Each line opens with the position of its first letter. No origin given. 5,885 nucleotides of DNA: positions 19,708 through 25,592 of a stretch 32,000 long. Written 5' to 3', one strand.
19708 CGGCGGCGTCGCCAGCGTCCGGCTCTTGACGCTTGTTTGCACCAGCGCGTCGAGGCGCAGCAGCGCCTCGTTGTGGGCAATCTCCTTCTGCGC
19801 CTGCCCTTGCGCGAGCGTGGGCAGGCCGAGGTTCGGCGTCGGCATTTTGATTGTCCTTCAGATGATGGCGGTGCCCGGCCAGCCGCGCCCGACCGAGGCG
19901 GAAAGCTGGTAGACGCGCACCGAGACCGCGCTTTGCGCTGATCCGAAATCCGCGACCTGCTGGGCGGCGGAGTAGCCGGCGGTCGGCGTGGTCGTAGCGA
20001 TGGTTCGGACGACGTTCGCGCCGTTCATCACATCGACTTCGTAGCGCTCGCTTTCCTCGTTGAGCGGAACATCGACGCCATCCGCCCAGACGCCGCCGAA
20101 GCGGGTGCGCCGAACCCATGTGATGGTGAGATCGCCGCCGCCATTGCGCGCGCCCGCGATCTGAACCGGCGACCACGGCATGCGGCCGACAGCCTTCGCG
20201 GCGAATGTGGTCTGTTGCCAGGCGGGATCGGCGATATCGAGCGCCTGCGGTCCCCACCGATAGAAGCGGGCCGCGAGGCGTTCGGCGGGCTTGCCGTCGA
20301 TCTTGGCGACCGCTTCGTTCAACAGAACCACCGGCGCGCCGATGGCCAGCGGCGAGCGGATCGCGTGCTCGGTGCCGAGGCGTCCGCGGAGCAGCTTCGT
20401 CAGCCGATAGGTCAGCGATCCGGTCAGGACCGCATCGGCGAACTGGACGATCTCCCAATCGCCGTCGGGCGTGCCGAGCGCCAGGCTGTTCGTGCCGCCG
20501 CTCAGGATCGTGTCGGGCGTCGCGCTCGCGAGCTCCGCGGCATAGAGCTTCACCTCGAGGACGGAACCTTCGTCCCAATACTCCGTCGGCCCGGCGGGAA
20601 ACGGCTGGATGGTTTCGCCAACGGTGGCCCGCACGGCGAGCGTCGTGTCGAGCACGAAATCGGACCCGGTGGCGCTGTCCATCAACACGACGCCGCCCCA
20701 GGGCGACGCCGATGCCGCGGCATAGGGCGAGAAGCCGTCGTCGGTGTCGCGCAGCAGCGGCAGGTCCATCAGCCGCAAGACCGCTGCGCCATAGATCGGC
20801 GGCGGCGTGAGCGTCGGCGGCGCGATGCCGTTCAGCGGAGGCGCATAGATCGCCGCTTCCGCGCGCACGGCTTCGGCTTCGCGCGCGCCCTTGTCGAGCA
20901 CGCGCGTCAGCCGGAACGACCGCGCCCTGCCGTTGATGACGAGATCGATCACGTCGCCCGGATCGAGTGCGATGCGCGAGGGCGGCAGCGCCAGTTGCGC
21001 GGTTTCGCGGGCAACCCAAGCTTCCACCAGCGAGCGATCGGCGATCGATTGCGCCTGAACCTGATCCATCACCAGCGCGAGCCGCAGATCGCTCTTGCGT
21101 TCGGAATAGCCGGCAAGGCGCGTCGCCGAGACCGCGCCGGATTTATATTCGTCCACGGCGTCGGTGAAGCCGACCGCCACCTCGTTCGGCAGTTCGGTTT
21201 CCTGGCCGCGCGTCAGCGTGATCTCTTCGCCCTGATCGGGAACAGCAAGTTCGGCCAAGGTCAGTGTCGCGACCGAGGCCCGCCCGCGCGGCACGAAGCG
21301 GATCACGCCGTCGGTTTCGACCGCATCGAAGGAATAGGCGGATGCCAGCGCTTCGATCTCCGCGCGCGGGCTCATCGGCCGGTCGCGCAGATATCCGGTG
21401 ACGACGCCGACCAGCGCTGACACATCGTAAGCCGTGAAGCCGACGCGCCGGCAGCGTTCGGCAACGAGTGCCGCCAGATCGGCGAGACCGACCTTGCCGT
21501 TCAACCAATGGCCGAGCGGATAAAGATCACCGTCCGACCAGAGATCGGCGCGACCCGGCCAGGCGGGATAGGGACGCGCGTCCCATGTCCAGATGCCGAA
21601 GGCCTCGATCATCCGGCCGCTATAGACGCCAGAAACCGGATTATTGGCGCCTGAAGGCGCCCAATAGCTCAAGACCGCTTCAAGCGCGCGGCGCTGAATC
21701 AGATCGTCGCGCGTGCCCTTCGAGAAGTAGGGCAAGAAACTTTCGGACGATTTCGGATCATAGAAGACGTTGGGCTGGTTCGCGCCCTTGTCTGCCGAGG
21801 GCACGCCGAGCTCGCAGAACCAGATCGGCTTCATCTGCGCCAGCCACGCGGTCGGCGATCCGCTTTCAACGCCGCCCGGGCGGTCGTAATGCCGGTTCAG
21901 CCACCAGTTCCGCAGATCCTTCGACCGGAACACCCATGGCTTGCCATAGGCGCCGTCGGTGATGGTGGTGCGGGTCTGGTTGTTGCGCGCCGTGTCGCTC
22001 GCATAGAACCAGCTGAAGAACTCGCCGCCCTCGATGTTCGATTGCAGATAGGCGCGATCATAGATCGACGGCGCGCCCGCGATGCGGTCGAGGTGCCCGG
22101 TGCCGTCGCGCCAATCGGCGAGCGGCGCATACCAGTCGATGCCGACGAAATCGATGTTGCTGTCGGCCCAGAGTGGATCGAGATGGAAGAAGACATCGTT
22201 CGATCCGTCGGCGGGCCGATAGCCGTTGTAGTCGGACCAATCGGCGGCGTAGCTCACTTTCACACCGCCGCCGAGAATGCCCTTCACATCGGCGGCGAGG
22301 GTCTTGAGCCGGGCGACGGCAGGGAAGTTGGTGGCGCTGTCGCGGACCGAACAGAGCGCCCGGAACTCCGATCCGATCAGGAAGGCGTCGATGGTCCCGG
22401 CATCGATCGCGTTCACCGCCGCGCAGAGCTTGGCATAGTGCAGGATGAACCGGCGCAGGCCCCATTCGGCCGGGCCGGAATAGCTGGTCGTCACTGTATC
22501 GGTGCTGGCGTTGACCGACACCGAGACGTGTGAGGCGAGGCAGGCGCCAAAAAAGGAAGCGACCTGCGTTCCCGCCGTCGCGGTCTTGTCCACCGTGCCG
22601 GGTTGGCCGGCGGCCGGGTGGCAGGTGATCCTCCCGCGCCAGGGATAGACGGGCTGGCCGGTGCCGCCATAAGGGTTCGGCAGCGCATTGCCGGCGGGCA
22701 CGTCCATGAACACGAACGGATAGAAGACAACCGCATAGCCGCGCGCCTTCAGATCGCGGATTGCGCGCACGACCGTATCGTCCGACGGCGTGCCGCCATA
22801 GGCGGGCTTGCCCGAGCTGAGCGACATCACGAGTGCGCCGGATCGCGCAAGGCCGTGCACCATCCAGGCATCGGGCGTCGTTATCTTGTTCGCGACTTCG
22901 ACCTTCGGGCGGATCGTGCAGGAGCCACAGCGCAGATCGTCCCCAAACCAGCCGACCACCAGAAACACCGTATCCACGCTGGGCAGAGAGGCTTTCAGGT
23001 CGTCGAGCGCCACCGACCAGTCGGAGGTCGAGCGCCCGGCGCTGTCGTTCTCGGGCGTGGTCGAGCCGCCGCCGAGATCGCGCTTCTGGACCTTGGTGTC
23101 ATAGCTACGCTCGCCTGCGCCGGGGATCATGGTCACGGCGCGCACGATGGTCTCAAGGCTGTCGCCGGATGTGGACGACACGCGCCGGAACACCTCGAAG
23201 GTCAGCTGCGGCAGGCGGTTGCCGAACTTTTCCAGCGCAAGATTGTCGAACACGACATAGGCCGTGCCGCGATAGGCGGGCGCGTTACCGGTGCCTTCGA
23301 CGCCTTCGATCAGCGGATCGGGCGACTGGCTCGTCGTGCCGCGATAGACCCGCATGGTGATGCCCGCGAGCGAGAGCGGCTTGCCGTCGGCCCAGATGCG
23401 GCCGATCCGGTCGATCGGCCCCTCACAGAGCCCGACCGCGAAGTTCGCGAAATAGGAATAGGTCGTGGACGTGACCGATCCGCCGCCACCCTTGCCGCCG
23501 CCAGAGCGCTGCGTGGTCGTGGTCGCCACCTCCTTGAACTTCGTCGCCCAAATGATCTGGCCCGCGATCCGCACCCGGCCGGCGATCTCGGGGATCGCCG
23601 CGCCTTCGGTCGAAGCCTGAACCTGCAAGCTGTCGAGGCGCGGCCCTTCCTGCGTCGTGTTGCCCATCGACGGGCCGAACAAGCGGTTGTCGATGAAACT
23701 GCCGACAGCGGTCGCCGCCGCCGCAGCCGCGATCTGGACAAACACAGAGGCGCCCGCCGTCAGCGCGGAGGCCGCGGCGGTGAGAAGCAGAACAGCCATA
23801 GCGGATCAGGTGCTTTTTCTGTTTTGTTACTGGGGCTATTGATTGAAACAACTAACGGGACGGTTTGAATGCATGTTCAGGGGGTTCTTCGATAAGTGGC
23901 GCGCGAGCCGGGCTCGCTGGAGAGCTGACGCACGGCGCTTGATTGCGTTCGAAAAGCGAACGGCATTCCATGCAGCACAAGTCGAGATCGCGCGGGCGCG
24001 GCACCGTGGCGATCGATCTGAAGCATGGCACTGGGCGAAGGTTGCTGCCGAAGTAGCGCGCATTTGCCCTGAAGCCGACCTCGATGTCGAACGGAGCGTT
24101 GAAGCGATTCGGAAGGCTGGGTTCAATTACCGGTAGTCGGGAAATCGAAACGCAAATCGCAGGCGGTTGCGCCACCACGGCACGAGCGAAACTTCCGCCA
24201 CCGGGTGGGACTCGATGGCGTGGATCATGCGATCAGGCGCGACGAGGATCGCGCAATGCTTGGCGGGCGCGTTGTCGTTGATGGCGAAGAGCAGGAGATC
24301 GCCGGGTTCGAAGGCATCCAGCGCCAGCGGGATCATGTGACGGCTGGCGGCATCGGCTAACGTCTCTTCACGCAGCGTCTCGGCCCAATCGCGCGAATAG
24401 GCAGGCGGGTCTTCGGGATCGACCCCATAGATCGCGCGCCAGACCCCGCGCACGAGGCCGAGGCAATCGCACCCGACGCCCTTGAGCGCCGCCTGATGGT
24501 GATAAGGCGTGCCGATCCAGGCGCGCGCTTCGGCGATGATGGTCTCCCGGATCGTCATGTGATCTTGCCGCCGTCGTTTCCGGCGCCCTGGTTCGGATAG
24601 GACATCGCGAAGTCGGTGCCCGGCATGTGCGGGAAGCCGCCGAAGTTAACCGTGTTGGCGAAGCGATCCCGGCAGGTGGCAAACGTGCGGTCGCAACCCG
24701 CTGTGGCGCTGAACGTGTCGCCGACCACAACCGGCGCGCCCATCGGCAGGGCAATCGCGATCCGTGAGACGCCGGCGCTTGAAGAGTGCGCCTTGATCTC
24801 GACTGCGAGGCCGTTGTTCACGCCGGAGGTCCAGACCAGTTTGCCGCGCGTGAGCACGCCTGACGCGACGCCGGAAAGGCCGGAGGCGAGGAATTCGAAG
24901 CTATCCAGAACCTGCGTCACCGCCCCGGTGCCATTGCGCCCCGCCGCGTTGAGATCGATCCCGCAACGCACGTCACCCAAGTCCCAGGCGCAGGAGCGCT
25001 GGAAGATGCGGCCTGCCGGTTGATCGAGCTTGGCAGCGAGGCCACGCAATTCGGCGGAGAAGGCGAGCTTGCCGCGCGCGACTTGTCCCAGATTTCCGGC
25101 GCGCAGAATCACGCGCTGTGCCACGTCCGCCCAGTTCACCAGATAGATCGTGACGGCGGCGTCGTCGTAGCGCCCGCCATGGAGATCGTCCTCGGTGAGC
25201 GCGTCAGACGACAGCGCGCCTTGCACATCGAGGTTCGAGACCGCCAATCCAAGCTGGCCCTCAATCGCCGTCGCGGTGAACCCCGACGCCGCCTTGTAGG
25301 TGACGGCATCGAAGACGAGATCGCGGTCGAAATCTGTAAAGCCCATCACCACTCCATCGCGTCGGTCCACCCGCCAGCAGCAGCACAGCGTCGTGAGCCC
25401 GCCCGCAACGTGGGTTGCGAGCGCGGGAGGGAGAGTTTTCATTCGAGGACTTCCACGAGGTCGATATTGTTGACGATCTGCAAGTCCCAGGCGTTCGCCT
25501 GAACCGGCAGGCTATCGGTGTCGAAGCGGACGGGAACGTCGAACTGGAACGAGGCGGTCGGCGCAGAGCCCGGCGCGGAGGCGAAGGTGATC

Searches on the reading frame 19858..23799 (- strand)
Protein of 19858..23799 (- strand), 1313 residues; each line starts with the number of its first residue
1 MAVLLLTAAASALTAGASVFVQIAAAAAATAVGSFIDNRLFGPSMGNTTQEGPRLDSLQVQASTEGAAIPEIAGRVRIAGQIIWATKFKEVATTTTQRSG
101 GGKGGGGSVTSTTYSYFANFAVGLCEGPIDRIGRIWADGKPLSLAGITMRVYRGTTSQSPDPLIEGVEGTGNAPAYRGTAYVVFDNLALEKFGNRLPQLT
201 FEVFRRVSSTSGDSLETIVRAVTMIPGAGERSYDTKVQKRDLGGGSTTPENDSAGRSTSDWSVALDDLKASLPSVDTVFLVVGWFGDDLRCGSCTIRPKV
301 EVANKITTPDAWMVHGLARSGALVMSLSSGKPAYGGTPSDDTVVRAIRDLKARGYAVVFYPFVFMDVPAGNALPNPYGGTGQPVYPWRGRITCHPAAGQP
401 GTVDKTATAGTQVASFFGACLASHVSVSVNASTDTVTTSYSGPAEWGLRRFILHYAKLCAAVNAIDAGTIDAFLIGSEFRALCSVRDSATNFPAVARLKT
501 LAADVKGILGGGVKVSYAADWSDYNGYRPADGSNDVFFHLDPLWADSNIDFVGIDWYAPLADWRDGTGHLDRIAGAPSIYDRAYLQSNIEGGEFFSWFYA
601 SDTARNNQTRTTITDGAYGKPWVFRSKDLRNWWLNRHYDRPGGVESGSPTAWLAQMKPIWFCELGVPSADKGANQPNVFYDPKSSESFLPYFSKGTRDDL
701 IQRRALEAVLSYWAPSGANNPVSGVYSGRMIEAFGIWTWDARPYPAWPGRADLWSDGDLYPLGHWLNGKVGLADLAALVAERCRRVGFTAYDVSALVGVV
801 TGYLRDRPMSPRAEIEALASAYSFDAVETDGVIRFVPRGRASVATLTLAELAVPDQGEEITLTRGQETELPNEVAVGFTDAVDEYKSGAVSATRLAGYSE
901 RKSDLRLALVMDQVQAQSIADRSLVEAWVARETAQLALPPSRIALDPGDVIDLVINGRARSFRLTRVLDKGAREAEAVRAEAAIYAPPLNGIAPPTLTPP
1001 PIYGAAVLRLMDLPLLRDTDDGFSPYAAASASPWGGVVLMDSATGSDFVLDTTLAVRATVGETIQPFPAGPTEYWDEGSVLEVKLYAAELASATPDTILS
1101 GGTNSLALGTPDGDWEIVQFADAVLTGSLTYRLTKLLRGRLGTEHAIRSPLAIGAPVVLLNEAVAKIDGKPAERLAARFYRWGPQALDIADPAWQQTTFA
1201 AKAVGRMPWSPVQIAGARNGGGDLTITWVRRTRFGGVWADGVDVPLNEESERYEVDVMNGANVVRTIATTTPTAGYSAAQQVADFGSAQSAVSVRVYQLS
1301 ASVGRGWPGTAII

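Call 48: search_protein_families(library=pfam, proteins=[window:19858-23799:-], max_evalue=0.001)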
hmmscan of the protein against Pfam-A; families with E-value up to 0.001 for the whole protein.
window:19858-23799:- (1313 aa): 3 families
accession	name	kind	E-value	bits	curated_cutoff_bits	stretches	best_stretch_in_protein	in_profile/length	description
PF13547.12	GTA_TIM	-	7.4e-139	462.6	27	1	446-748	1-299/299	GTA TIM-barrel-like domain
PF13550.12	Phage-tail_3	-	2.2e-48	164.7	23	1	806-968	1-163/164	Putative phage tail protein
PF23666.2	Rcc01698_C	-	3.6e-26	91.8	27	1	1058-1158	1-98/98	Rcc01698-like, C-terminal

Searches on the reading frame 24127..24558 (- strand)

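Call 48: search_protein_families(library=pfam, proteins=[window:24127-24558:-], max_evalue=0.001)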
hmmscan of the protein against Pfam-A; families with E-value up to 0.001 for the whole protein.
window:24127-24558:- (143 aa): 1 family
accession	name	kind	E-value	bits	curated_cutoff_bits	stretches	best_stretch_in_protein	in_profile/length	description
PF00877.26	NLPC_P60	-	1e-07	32.3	23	1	16-124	1-90/105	NlpC/P60 family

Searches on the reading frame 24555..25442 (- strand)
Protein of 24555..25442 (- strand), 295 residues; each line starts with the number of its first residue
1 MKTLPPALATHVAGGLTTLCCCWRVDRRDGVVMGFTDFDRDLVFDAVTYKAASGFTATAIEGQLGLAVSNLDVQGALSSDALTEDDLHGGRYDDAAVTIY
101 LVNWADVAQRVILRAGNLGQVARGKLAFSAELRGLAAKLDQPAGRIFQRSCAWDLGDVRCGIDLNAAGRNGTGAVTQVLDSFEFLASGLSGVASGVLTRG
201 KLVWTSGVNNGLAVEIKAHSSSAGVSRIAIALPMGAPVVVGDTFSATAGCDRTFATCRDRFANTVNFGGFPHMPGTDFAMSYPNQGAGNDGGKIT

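Call 48: search_protein_families(library=pfam, proteins=[window:24555-25442:-], max_evalue=0.001)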
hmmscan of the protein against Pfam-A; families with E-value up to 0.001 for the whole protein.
window:24555-25442:- (295 aa): 2 families
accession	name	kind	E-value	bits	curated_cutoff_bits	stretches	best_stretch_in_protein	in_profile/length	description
PF09931.15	Phage_phiJL001_Gp84_N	-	1.2e-58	198.2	26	1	5-163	1-160/160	Baseplate hub protein, N-terminal attachment domain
PF09356.15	Phage_BR0599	-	6.9e-26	90.9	22.9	1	196-277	2-80/80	Phage conserved hypothetical protein BR0599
